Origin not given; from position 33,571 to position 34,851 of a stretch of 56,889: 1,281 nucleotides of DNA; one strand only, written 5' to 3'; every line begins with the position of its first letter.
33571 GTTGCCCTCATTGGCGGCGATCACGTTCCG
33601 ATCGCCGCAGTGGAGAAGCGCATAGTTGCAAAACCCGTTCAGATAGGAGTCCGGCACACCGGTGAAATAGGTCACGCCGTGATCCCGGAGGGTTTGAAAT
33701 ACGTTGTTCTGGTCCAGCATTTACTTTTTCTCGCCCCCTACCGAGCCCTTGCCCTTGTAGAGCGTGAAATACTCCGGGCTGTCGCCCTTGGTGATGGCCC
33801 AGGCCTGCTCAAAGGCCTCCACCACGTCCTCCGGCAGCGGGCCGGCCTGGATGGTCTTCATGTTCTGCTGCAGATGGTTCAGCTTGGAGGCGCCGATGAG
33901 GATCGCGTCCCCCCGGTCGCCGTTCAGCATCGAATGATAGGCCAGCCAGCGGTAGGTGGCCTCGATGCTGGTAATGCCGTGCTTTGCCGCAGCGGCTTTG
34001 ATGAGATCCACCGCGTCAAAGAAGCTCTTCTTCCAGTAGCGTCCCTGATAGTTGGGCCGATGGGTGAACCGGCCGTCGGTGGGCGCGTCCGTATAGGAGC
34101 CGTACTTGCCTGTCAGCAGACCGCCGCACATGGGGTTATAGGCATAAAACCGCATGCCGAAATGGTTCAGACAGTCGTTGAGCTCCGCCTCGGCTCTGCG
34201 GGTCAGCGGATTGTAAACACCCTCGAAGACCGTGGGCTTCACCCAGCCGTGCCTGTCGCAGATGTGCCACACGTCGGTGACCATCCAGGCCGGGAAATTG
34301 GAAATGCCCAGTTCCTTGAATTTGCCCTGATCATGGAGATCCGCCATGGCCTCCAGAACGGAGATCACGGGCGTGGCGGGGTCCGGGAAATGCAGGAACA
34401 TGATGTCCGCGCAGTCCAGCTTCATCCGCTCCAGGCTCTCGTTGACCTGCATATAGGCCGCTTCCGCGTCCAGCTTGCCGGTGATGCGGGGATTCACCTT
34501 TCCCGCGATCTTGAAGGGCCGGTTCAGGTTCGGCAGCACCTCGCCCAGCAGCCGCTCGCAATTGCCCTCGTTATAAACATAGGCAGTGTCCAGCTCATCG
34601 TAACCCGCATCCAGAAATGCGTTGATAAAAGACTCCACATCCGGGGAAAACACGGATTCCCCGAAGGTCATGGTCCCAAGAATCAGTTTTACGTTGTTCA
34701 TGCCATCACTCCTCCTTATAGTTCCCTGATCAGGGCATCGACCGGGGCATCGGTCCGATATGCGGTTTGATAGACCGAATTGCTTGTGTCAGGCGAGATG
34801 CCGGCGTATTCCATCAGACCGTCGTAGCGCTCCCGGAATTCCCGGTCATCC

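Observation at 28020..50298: About 21 kb co-directional locus fusing a Wzx/Wzy glycopolymer kit with carboxylate-ligating enzymes and a pathway built from central-metabolism paralogs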

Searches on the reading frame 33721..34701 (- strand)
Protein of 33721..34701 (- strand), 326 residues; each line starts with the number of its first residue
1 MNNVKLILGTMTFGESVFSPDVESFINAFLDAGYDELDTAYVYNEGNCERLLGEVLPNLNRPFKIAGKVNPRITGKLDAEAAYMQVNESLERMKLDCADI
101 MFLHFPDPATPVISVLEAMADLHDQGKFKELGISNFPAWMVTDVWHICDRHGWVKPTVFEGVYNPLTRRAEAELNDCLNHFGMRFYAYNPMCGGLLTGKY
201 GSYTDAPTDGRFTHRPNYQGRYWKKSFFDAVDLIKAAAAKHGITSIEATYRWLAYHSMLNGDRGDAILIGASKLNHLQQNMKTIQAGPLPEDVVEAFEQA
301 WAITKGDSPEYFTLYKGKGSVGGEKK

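Call 3: search_protein_families(library=pfam, proteins=[window:33721-34701:-], max_evalue=0.01)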
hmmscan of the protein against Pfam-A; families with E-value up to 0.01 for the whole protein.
window:33721-34701:- (326 aa): 1 family
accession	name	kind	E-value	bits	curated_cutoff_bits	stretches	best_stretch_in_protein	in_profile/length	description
PF00248.27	Aldo_ket_red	-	2.7e-56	191.2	24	1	5-301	1-290/291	Aldo/keto reductase family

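Call 5: search_protein_families(library=ncbifam, proteins=[window:33721-34701:-], max_evalue=0.01)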
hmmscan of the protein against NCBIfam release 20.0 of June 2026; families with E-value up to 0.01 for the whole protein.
window:33721-34701:- (326 aa): 8 families
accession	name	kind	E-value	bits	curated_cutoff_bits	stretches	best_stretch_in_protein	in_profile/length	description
NF007912.0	PRK10625.1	equivalog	6e-17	62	415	1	108-300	153-337/346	NADP(H)-dependent aldo-keto reductase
TIGR01293.1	Kv_beta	subfamily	1.6e-16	60.3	365.4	1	8-286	18-303/319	voltage-dependent potassium channel subunit beta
NF049922.1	MethglyxlRedYdjG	equivalog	2.3e-16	59.7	550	1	76-295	108-316/326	NADH-dependent methylglyoxal reductase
NF007388.0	PRK09912.1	subfamily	5.1e-15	55.2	448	1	85-286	119-317/346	L-glyceraldehyde 3-phosphate reductase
NF008598.0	PRK11565.1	equivalog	3.9e-09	36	425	1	21-140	29-144/275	2,5-didehydrogluconate reductase DkgA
NF008377.0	PRK11172.1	equivalog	5.5e-09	35.6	327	1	22-138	18-133/267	2,5-didehydrogluconate reductase DkgB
NF007695.0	PRK10376.1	subfamily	2.3e-08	33.5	280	1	25-193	45-217/290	oxidoreductase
NF011432.0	PRK14863.1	equivalog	0.00032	20.3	244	1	44-135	54-143/292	bifunctional regulator KidO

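Call 47: search_solved_structures(query=window:33721-34701:-, max_evalue=1e-20)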
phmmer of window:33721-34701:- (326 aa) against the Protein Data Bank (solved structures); distinct sequences matched with E-value up to 1e-20: 8.
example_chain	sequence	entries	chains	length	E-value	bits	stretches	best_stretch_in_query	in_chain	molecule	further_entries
2bp1_A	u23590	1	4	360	1.7e-78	267.1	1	4-312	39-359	AFLATOXIN B1 ALDEHYDE REDUCTASE MEMBER 2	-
2clp_A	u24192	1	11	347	3.1e-78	266.2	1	6-312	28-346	AFLATOXIN B1 ALDEHYDE REDUCTASE MEMBER 3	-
2c91_A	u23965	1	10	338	5.4e-78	265.4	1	6-312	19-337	AFLATOXIN B1 ALDEHYDE REDUCTASE MEMBER 2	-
1gve_A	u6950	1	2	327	5.8e-78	265.3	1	6-312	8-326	AFLATOXIN B1 ALDEHYDE REDUCTASE MEMBER 3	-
1pyf_A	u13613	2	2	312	9.5e-27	97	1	28-293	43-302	IolS protein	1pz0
8hw0_A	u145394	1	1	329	9.4e-25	90.4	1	11-284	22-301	NADPH-dependent aldo/keto reductase AKR6D1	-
8hwn_B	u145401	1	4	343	5.6e-24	87.9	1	7-286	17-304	DepB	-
7utf_A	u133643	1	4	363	7.7e-21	77.6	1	7-259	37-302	Putative oxidoreductase, aryl-alcohol dehydrogenase like protein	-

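Call 48: search_solved_structures(query=window:33721-34701:-, max_evalue=1e-60, show_alignments=4)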
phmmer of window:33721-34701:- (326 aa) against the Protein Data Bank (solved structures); distinct sequences matched with E-value up to 1e-60: 4.
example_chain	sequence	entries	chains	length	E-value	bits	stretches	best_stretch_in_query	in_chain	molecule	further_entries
2bp1_A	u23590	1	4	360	1.7e-78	267.1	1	4-312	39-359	AFLATOXIN B1 ALDEHYDE REDUCTASE MEMBER 2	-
2clp_A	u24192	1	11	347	3.1e-78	266.2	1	6-312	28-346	AFLATOXIN B1 ALDEHYDE REDUCTASE MEMBER 3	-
2c91_A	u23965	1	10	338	5.4e-78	265.4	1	6-312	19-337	AFLATOXIN B1 ALDEHYDE REDUCTASE MEMBER 2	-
1gve_A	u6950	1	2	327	5.8e-78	265.3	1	6-312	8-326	AFLATOXIN B1 ALDEHYDE REDUCTASE MEMBER 3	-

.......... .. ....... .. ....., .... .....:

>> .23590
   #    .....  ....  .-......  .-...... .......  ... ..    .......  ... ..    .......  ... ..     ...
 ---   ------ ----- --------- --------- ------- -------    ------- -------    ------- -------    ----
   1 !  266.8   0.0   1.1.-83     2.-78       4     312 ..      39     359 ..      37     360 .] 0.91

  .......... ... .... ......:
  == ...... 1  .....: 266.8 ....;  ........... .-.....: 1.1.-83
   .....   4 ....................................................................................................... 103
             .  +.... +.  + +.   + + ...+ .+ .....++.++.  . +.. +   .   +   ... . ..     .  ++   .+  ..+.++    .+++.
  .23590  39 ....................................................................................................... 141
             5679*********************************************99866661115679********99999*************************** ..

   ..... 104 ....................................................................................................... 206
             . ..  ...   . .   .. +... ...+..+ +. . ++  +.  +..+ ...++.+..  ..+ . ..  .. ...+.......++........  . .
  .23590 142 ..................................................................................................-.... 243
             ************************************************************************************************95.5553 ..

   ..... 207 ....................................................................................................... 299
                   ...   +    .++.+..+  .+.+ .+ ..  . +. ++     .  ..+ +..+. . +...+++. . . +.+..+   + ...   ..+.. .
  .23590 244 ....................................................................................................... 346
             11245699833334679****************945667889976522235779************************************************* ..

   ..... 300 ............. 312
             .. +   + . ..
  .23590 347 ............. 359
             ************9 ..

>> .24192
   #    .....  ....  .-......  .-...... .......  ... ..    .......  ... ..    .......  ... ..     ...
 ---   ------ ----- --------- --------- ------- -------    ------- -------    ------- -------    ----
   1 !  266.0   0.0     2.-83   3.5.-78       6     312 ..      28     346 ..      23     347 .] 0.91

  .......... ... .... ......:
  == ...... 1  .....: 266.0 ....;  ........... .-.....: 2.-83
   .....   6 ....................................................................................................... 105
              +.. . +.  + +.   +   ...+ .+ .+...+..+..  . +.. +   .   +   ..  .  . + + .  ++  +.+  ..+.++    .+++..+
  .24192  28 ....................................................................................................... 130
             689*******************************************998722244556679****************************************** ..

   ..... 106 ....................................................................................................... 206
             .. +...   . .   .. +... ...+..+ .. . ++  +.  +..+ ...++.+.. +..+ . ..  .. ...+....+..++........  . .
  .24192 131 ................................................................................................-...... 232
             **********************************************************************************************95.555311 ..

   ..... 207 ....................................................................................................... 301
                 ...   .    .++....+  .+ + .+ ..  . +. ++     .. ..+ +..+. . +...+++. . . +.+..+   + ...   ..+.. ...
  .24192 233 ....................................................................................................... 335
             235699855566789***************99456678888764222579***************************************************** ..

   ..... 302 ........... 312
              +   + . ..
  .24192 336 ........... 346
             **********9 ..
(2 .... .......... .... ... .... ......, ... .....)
